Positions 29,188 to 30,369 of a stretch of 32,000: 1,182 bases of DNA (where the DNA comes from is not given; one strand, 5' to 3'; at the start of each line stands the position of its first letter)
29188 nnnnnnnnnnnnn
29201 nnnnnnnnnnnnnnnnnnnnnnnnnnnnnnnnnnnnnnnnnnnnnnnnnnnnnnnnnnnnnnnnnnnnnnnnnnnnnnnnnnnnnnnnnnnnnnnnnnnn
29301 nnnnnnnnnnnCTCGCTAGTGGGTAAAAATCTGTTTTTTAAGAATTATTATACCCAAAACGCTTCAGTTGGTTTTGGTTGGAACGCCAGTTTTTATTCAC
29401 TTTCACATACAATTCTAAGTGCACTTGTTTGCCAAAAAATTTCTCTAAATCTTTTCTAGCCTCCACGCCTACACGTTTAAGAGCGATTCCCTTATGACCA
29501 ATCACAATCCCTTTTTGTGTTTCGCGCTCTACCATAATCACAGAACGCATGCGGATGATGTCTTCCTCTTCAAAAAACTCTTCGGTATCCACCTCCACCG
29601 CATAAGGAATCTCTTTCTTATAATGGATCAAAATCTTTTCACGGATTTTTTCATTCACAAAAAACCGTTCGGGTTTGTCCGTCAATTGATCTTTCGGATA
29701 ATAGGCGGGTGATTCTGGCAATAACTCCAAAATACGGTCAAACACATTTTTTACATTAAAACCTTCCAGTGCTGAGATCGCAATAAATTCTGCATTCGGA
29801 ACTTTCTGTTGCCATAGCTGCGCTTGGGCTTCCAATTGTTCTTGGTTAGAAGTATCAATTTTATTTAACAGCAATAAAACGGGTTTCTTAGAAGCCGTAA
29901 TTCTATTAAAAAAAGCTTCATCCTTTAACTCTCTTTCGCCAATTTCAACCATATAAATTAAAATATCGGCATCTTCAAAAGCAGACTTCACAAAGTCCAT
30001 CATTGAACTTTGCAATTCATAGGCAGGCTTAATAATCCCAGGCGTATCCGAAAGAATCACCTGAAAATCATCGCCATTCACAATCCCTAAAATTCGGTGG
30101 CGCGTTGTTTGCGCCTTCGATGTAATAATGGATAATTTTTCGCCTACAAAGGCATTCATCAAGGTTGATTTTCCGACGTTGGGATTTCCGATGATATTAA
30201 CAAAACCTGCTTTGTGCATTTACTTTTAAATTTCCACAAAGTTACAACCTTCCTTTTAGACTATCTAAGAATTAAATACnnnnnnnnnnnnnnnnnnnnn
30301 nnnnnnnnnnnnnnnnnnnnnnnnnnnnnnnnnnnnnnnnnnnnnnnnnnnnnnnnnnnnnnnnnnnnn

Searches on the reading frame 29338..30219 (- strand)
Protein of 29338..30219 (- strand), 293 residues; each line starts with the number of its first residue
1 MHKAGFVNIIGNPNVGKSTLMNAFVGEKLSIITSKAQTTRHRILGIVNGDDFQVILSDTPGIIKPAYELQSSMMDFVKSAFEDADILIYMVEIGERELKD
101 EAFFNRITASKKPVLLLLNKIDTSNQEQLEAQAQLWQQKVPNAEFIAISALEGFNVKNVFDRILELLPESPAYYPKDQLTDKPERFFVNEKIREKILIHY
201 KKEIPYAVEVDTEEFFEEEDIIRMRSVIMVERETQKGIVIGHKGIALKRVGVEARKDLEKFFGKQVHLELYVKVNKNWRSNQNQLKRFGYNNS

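Call 15: find_encoding_contigs(protein=window:29338-30219:-, flank=10000, max_places=10)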
Protein window:29338-30219:- (293 aa): 23 contigs read that carry it; 10 places shown.
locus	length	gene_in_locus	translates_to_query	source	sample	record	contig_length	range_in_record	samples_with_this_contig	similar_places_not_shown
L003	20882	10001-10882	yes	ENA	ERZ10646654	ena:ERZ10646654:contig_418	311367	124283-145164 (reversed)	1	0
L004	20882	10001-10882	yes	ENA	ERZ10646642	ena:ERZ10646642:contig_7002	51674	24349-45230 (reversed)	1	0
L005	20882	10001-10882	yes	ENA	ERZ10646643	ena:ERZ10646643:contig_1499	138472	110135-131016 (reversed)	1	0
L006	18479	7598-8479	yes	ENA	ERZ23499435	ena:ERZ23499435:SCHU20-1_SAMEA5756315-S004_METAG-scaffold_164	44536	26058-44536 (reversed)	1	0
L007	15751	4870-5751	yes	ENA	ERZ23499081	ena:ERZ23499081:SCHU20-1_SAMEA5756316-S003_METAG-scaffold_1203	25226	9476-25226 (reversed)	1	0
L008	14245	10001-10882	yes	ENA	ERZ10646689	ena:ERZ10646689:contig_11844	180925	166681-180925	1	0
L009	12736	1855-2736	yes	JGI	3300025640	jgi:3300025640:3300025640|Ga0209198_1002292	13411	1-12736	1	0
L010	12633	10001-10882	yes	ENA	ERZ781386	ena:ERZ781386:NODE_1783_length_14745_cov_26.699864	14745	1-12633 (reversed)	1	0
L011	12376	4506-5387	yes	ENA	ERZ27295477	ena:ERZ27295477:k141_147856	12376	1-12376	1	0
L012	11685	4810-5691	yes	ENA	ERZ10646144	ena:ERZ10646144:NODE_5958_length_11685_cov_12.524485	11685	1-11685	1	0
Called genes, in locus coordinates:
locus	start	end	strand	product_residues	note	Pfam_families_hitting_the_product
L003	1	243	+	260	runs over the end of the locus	PF00398:RrnaAD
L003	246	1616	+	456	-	PF14841:FliG_M (faint), PF03448:MgtE_N, PF00571:CBS, PF01769:MgtE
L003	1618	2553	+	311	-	PF00389:2-Hacid_dh, PF02826:2-Hacid_dh_C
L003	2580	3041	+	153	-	PF08818:DUF1801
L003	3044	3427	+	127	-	PF00903:Glyoxalase (weak)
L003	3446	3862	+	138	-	PF01451:LMWPc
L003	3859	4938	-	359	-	PF02661:Fic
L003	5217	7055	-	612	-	PF19576:Acyltransf_2, PF01553:Acyltransferase, PF13444:Acetyltransf_5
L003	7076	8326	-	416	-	PF00696:AA_kinase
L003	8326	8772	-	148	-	PF00583:Acetyltransf_1, PF13673:Acetyltransf_10, PF13508:Acetyltransf_7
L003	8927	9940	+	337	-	PF00316:FBPase, PF18913:FBPase_C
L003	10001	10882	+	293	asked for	PF00071:Ras, PF00350:Dynamin_N (faint), PF01926:MMR_HSR1, PF02421:FeoB_N, PF03193:RsgA_GTPase (faint), PF00009:GTP_EFTU (weak), PF07650:KH_2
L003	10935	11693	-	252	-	-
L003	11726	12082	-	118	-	-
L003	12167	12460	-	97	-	-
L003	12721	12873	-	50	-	-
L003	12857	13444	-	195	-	PF06414:Zeta_toxin, PF13671:AAA_33 (weak)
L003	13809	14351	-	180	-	PF10604:Polyketide_cyc2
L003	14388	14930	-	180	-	-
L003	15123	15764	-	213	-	PF20712:CyanoTRADDas_TM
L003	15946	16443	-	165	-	-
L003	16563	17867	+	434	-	PF00009:GTP_EFTU, PF01926:MMR_HSR1, PF02421:FeoB_N, PF04548:AIG1 (weak), PF00009:GTP_EFTU, PF01926:MMR_HSR1, PF02421:FeoB_N, PF14714:KH_dom-like, +7 more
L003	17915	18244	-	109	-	PF13411:MerR_1, PF00376:MerR (weak)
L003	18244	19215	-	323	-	PF01551:Peptidase_M23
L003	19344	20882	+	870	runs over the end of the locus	PF01411:tRNA-synt_2c, PF07973:tRNA_SAD, PF02272:DHHA1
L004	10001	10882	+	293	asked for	PF00071:Ras, PF00350:Dynamin_N (faint), PF01926:MMR_HSR1, PF02421:FeoB_N, PF03193:RsgA_GTPase (faint), PF00009:GTP_EFTU (weak), PF07650:KH_2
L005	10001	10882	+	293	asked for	PF00071:Ras, PF00350:Dynamin_N (faint), PF01926:MMR_HSR1, PF02421:FeoB_N, PF03193:RsgA_GTPase (faint), PF00009:GTP_EFTU (weak), PF07650:KH_2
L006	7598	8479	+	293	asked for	PF00071:Ras, PF00350:Dynamin_N (faint), PF01926:MMR_HSR1, PF02421:FeoB_N, PF03193:RsgA_GTPase (faint), PF00009:GTP_EFTU (weak), PF07650:KH_2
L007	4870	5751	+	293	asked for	PF00071:Ras, PF00350:Dynamin_N (faint), PF01926:MMR_HSR1, PF02421:FeoB_N, PF03193:RsgA_GTPase (faint), PF00009:GTP_EFTU (weak), PF07650:KH_2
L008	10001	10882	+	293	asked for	PF00071:Ras, PF00350:Dynamin_N (faint), PF01926:MMR_HSR1, PF02421:FeoB_N, PF03193:RsgA_GTPase (faint), PF00009:GTP_EFTU (weak), PF07650:KH_2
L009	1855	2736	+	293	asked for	PF00071:Ras, PF00350:Dynamin_N (faint), PF01926:MMR_HSR1, PF02421:FeoB_N, PF03193:RsgA_GTPase (faint), PF00009:GTP_EFTU (weak), PF07650:KH_2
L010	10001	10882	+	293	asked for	PF00071:Ras, PF00350:Dynamin_N (faint), PF01926:MMR_HSR1, PF02421:FeoB_N, PF03193:RsgA_GTPase (faint), PF00009:GTP_EFTU (weak), PF07650:KH_2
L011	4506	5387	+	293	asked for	PF00071:Ras, PF00350:Dynamin_N (faint), PF01926:MMR_HSR1, PF02421:FeoB_N, PF03193:RsgA_GTPase (faint), PF00009:GTP_EFTU (weak), PF07650:KH_2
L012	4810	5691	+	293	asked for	PF00071:Ras, PF00350:Dynamin_N (faint), PF01926:MMR_HSR1, PF02421:FeoB_N, PF03193:RsgA_GTPase (faint), PF00009:GTP_EFTU (weak), PF07650:KH_2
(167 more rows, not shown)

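Call 27: find_homologous_proteins(query=window:29338-30219:-, max_evalue=1e-100)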
Query window:29338-30219:- (293 aa): 7985 proteins with E <= 1e-100 among 8000 candidates; the best 120 are listed.
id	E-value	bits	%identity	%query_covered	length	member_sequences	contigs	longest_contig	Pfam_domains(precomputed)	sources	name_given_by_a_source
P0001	6.1e-185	631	98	100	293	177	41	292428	PF07650.24,PF01926.30,PF00350.30,PF02421.25,PF00009.34,PF03193.23,PF00071.29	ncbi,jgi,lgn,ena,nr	ncbi:MAG: GTPase Era [Flavobacteriaceae bacterium]|jgi:GTP-binding protein Era|nr:GTPase Era [Flavob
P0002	1.1e-184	630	93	100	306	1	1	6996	PF07650.24,PF01926.30,PF00350.30,PF02421.25,PF00009.34,PF03193.23,PF00071.29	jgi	-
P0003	3.0e-184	629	98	100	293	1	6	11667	PF07650.24,PF01926.30,PF00350.30,PF02421.25,PF00009.34,PF03193.23,PF10662.16,PF00071.29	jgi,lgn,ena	-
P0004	1.8e-182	623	97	100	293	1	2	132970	PF07650.24,PF01926.30,PF00350.30,PF02421.25,PF00009.34,PF03193.23,PF00071.29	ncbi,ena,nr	ncbi:GTPase Era [Flavobacteriaceae bacterium]|nr:GTPase Era [Flavobacteriaceae bacterium]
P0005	6.3e-180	615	96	100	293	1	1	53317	PF07650.24,PF01926.30,PF00350.30,PF02421.25,PF00009.34,PF03193.23,PF00071.29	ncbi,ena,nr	ncbi:MAG: GTPase Era [Formosa sp.]|nr:GTPase Era [Formosa sp.]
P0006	2.4e-176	603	94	100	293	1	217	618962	PF07650.24,PF01926.30,PF00350.30,PF02421.25,PF00009.34,PF03193.23,PF00071.29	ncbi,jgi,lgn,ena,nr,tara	ncbi:MAG: GTPase Era [Flavobacteriaceae bacterium]|jgi:GTP-binding protein Era|nr:MAG: GTPase Era [F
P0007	5.3e-176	602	94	100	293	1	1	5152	PF07650.24,PF01926.30,PF00350.30,PF02421.25,PF00009.34,PF03193.23,PF00071.29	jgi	-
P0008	5.7e-176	602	94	100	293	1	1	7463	PF07650.24,PF01926.30,PF00350.30,PF02421.25,PF00009.34,PF03193.23,PF00071.29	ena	-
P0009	5.9e-176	602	94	100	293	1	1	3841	PF07650.24,PF01926.30,PF00350.30,PF02421.25,PF00009.34,PF03193.23,PF00071.29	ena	-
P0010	6.6e-176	602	93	99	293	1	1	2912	PF07650.24,PF01926.30,PF00350.30,PF02421.25,PF00009.34,PF03193.23,PF00071.29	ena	-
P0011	9.0e-176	601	94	100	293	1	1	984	PF07650.24,PF01926.30,PF00350.30,PF02421.25,PF00009.34,PF03193.23,PF00071.29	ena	-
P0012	9.3e-176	601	94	100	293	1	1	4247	PF07650.24,PF01926.30,PF00350.30,PF02421.25,PF00009.34,PF03193.23,PF00071.29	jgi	-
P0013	9.9e-176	601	94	100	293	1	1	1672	PF07650.24,PF01926.30,PF00350.30,PF02421.25,PF00009.34,PF03193.23,PF00071.29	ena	-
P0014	1.0e-175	601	94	100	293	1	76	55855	PF07650.24,PF01926.30,PF00350.30,PF02421.25,PF00009.34,PF03193.23,PF00071.29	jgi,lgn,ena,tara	jgi:GTP-binding protein Era|tara:strand:- start:79 stop:960 length:882 start_codon:yes stop_codon:ye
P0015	1.0e-175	601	94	100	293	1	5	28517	PF07650.24,PF01926.30,PF00350.30,PF02421.25,PF00009.34,PF03193.23,PF00071.29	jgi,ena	-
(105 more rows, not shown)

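Call 28: find_encoding_contigs(protein=P0004, flank=10000, max_places=3)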
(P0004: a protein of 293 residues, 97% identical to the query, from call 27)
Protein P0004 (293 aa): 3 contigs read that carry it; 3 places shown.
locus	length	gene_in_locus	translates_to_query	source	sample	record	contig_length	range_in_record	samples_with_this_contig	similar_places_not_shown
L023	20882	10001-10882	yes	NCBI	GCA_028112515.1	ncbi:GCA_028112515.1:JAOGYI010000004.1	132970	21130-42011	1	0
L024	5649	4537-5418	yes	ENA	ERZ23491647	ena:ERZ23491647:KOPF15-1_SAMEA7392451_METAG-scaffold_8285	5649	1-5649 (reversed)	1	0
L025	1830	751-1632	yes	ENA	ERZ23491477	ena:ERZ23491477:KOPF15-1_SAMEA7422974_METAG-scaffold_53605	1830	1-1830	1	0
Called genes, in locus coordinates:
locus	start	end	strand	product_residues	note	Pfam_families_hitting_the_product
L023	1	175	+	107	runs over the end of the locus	PF14114:DUF4286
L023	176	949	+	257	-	PF00398:RrnaAD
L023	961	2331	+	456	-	PF03448:MgtE_N, PF00571:CBS, PF01769:MgtE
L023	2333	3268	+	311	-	PF00389:2-Hacid_dh, PF02826:2-Hacid_dh_C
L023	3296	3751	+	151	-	PF08818:DUF1801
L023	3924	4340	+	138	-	PF01451:LMWPc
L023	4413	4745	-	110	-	PF13744:HTH_37 (weak), PF12844:HTH_19, PF13560:HTH_31 (weak), PF01381:HTH_3, PF13443:HTH_26 (weak)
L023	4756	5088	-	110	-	PF05973:Gp49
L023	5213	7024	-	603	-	PF19576:Acyltransf_2, PF01553:Acyltransferase, PF13444:Acetyltransf_5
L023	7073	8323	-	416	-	PF00696:AA_kinase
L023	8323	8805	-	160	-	PF00583:Acetyltransf_1, PF13673:Acetyltransf_10, PF13508:Acetyltransf_7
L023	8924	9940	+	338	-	PF00316:FBPase, PF18913:FBPase_C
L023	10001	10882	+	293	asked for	PF00071:Ras (weak), PF00350:Dynamin_N (faint), PF01926:MMR_HSR1, PF02421:FeoB_N, PF03193:RsgA_GTPase (faint), PF00009:GTP_EFTU (weak), PF07650:KH_2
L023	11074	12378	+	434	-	PF00009:GTP_EFTU, PF01926:MMR_HSR1, PF02421:FeoB_N, PF04548:AIG1 (weak), PF00009:GTP_EFTU, PF01926:MMR_HSR1, PF02421:FeoB_N, PF14714:KH_dom-like, +6 more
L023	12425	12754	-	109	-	PF13411:MerR_1, PF00376:MerR (weak)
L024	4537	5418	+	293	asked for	PF00071:Ras (weak), PF00350:Dynamin_N (faint), PF01926:MMR_HSR1, PF02421:FeoB_N, PF03193:RsgA_GTPase (faint), PF00009:GTP_EFTU (weak), PF07650:KH_2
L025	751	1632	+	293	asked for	PF00071:Ras (weak), PF00350:Dynamin_N (faint), PF01926:MMR_HSR1, PF02421:FeoB_N, PF03193:RsgA_GTPase (faint), PF00009:GTP_EFTU (weak), PF07650:KH_2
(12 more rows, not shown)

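Call 29: find_encoding_contigs(protein=P0005, flank=10000, max_places=3)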
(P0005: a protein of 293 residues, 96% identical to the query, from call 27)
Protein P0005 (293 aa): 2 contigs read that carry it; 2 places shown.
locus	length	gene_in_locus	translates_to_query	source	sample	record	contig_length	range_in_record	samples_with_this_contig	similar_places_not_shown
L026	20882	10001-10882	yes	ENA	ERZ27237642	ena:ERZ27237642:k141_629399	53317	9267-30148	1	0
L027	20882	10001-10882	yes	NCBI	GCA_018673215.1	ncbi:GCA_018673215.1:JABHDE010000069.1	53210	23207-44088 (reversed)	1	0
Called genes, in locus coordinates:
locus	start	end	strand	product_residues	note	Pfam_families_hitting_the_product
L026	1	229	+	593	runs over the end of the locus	PF07719:TPR_2 (faint), PF13428:TPR_14 (faint), PF13432:TPR_16 (faint), PF14559:TPR_19 (faint)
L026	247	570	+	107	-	PF14114:DUF4286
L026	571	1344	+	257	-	PF00398:RrnaAD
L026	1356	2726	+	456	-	PF14841:FliG_M (faint), PF03448:MgtE_N, PF00571:CBS, PF01769:MgtE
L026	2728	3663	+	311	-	PF00389:2-Hacid_dh, PF02826:2-Hacid_dh_C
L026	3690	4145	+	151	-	PF08818:DUF1801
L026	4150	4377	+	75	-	-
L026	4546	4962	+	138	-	PF01451:LMWPc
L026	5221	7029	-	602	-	PF19576:Acyltransf_2, PF01553:Acyltransferase, PF13444:Acetyltransf_5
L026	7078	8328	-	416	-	PF00696:AA_kinase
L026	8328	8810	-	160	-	PF00583:Acetyltransf_1, PF13673:Acetyltransf_10, PF13508:Acetyltransf_7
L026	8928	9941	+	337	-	PF00316:FBPase, PF18913:FBPase_C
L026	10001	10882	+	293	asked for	PF00071:Ras, PF00350:Dynamin_N (faint), PF01926:MMR_HSR1, PF02421:FeoB_N, PF03193:RsgA_GTPase (faint), PF00009:GTP_EFTU (weak), PF07650:KH_2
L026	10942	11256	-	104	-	PF13489:Methyltransf_23 (weak)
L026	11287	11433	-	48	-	-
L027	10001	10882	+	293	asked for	PF00071:Ras, PF00350:Dynamin_N (faint), PF01926:MMR_HSR1, PF02421:FeoB_N, PF03193:RsgA_GTPase (faint), PF00009:GTP_EFTU (weak), PF07650:KH_2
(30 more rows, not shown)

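Call 30: find_encoding_contigs(protein=P0006, flank=10000, max_places=6)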
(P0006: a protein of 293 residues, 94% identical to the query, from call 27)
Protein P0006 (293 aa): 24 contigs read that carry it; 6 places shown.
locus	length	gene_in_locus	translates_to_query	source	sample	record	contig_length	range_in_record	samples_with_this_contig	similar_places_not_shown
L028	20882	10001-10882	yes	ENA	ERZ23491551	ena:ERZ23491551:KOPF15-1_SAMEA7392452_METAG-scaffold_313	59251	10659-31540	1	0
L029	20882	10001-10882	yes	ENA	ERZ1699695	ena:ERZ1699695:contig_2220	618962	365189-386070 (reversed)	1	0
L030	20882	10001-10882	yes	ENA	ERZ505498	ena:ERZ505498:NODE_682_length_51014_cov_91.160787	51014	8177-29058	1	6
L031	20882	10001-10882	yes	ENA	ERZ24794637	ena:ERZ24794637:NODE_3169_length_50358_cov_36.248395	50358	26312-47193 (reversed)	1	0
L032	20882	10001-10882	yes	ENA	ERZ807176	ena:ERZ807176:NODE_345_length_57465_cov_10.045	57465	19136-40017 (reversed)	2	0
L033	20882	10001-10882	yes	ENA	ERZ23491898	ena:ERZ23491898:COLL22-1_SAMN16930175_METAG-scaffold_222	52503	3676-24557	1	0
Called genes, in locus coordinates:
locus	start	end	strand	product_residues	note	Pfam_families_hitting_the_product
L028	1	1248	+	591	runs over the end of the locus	PF13424:TPR_12 (faint), PF13428:TPR_14 (faint), PF13432:TPR_16 (faint), PF14559:TPR_19 (faint)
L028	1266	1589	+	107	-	PF14114:DUF4286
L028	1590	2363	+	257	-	PF00398:RrnaAD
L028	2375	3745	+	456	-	PF03448:MgtE_N, PF00571:CBS, PF01769:MgtE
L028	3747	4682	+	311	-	PF00389:2-Hacid_dh, PF02826:2-Hacid_dh_C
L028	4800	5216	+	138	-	PF01451:LMWPc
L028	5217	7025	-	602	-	PF19576:Acyltransf_2, PF01553:Acyltransferase, PF13444:Acetyltransf_5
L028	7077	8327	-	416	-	PF00696:AA_kinase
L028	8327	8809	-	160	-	PF13420:Acetyltransf_4 (faint), PF00583:Acetyltransf_1, PF13673:Acetyltransf_10, PF13508:Acetyltransf_7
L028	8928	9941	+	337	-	PF00316:FBPase, PF18913:FBPase_C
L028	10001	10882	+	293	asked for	PF00071:Ras, PF00350:Dynamin_N (faint), PF01926:MMR_HSR1, PF02421:FeoB_N, PF03193:RsgA_GTPase (faint), PF00009:GTP_EFTU, PF07650:KH_2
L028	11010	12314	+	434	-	PF00009:GTP_EFTU, PF01926:MMR_HSR1, PF02421:FeoB_N, PF04548:AIG1 (weak), PF00009:GTP_EFTU, PF01926:MMR_HSR1, PF02421:FeoB_N, PF14714:KH_dom-like, +6 more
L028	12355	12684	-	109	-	PF13411:MerR_1, PF00376:MerR (weak)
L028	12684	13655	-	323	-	PF01551:Peptidase_M23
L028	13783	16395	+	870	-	PF01411:tRNA-synt_2c, PF07973:tRNA_SAD, PF02272:DHHA1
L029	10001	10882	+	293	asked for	PF00071:Ras, PF00350:Dynamin_N (faint), PF01926:MMR_HSR1, PF02421:FeoB_N, PF03193:RsgA_GTPase (faint), PF00009:GTP_EFTU, PF07650:KH_2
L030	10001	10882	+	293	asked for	PF00071:Ras, PF00350:Dynamin_N (faint), PF01926:MMR_HSR1, PF02421:FeoB_N, PF03193:RsgA_GTPase (faint), PF00009:GTP_EFTU, PF07650:KH_2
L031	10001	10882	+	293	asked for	PF00071:Ras, PF00350:Dynamin_N (faint), PF01926:MMR_HSR1, PF02421:FeoB_N, PF03193:RsgA_GTPase (faint), PF00009:GTP_EFTU, PF07650:KH_2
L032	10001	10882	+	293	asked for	PF00071:Ras, PF00350:Dynamin_N (faint), PF01926:MMR_HSR1, PF02421:FeoB_N, PF03193:RsgA_GTPase (faint), PF00009:GTP_EFTU, PF07650:KH_2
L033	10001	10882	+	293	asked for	PF00071:Ras, PF00350:Dynamin_N (faint), PF01926:MMR_HSR1, PF02421:FeoB_N, PF03193:RsgA_GTPase (faint), PF00009:GTP_EFTU, PF07650:KH_2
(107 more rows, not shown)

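Call 62: search_protein_families(library=pfam, proteins=[L003:10935-11693:-], max_evalue=0.001)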
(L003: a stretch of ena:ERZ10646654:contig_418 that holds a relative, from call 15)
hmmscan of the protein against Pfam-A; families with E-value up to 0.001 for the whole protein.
L003:10935-11693:- (252 aa): 0 families
